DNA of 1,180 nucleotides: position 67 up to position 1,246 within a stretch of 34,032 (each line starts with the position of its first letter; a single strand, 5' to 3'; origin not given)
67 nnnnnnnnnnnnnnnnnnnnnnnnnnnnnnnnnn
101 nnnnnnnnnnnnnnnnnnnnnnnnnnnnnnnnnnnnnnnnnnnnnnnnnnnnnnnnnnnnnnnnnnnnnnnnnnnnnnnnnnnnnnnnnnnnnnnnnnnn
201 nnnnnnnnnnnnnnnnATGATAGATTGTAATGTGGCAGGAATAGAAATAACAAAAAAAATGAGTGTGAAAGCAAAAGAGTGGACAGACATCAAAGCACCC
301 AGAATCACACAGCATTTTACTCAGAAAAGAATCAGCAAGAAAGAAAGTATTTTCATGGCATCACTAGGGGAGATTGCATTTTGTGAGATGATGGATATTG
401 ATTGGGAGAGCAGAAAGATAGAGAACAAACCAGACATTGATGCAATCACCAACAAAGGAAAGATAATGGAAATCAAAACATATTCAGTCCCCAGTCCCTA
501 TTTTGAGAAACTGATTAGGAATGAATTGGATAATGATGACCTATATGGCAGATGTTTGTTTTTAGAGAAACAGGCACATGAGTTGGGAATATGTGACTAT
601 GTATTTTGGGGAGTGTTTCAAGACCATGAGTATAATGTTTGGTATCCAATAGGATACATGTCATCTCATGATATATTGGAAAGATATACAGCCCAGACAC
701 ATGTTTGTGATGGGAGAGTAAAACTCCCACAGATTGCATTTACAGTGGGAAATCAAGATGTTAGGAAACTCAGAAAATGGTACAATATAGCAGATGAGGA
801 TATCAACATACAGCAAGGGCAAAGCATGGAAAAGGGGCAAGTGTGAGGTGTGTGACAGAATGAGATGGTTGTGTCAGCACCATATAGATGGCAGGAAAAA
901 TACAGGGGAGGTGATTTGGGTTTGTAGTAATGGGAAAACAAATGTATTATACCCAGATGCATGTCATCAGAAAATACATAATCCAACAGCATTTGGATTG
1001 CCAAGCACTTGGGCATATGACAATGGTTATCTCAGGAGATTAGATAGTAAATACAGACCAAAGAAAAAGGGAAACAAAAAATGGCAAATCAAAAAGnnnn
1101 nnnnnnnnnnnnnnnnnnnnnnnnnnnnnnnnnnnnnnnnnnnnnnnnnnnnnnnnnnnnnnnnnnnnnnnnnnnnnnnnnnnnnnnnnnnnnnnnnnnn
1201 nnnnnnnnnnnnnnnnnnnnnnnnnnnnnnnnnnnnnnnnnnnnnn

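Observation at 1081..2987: Translationally coupled glycosyltransferase + ParB/Srx-methyltransferase module with no obvious substrate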

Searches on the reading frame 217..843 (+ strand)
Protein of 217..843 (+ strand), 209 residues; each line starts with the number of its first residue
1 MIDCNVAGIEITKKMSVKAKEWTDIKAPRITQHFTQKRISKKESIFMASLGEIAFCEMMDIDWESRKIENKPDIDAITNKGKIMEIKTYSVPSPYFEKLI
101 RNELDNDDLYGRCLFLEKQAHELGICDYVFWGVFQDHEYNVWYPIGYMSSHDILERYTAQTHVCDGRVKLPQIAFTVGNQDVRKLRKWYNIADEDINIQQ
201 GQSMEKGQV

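Call 3: search_protein_families(library=pfam, proteins=[window:217-843:+], max_evalue=0.1)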
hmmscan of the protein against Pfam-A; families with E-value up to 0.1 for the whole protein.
window:217-843:+ (209 aa): 0 families

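Call 4: search_protein_families(library=phrogs, proteins=[window:217-843:+], max_evalue=0.01)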
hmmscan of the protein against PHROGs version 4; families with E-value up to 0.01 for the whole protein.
window:217-843:+ (209 aa): 0 families

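Call 53: search_protein_families(library=ncbifam, proteins=[window:217-843:+], max_evalue=0.05)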
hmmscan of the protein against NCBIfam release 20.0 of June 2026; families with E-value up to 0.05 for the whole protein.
window:217-843:+ (209 aa): 0 families

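Call 63: search_solved_structures(query=window:217-843:+, max_evalue=10)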
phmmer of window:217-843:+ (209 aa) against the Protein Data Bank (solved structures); distinct sequences matched with E-value up to 10: 1.
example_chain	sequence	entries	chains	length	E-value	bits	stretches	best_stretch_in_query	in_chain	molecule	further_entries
6fwv_A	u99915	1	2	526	0.45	13.1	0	160-185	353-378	Collagen Adhesion protein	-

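Call 73: search_protein_families(library=pfam, alignment_id=A5, max_evalue=0.001)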
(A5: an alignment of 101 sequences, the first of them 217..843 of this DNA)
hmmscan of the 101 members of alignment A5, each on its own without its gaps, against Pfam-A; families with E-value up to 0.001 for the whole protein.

A. member 1, window:217-843:+ (209 aa): 0 families

B. families by the number of members that match (of 101 scanned): 95 families (the first 25 are shown)
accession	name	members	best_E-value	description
PF13730.12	HTH_36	3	5.1e-11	Helix-turn-helix domain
PF03837.19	RecT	2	5e-42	RecT family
PF03592.21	Terminase_2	2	5e-19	Terminase small subunit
PF05766.18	NinG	2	2.6e-14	Bacteriophage Lambda NinG protein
PF01381.28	HTH_3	2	1.2e-11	Helix-turn-helix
PF09643.15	YopX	2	2.1e-11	YopX protein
PF02796.21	HTH_7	2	3.6e-11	Helix-turn-helix domain of resolvase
PF13392.12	HNH_3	2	8.7e-08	HNH endonuclease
PF13560.12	HTH_31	2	7.9e-07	Helix-turn-helix domain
PF00356.27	LacI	2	6.7e-06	Bacterial regulatory proteins, lacI family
PF01527.26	HTH_Tnp_1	2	3.5e-05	Transposase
PF04860.17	Phage_portal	1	1.6e-77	Phage portal protein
PF03796.21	DnaB_C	1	4.3e-44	DnaB-like helicase C terminal domain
PF13614.12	AAA_31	1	7.2e-39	AAA domain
PF20441.4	TerL_nuclease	1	4.6e-38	Terminase large subunit, endonuclease domain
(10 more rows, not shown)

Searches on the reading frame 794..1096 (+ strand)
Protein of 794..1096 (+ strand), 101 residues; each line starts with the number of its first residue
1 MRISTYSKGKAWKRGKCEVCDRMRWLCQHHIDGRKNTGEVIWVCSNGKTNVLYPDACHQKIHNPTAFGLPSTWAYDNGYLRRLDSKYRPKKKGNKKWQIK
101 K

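Call 3: search_protein_families(library=pfam, proteins=[window:794-1096:+], max_evalue=0.1)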
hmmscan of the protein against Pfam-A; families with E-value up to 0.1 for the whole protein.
window:794-1096:+ (101 aa): 0 families

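Call 4: search_protein_families(library=phrogs, proteins=[window:794-1096:+], max_evalue=0.01)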
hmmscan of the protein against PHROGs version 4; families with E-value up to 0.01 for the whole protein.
window:794-1096:+ (101 aa): 0 families

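Call 53: search_protein_families(library=ncbifam, proteins=[window:794-1096:+], max_evalue=0.05)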
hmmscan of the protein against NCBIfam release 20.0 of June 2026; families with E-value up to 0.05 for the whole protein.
window:794-1096:+ (101 aa): 0 families
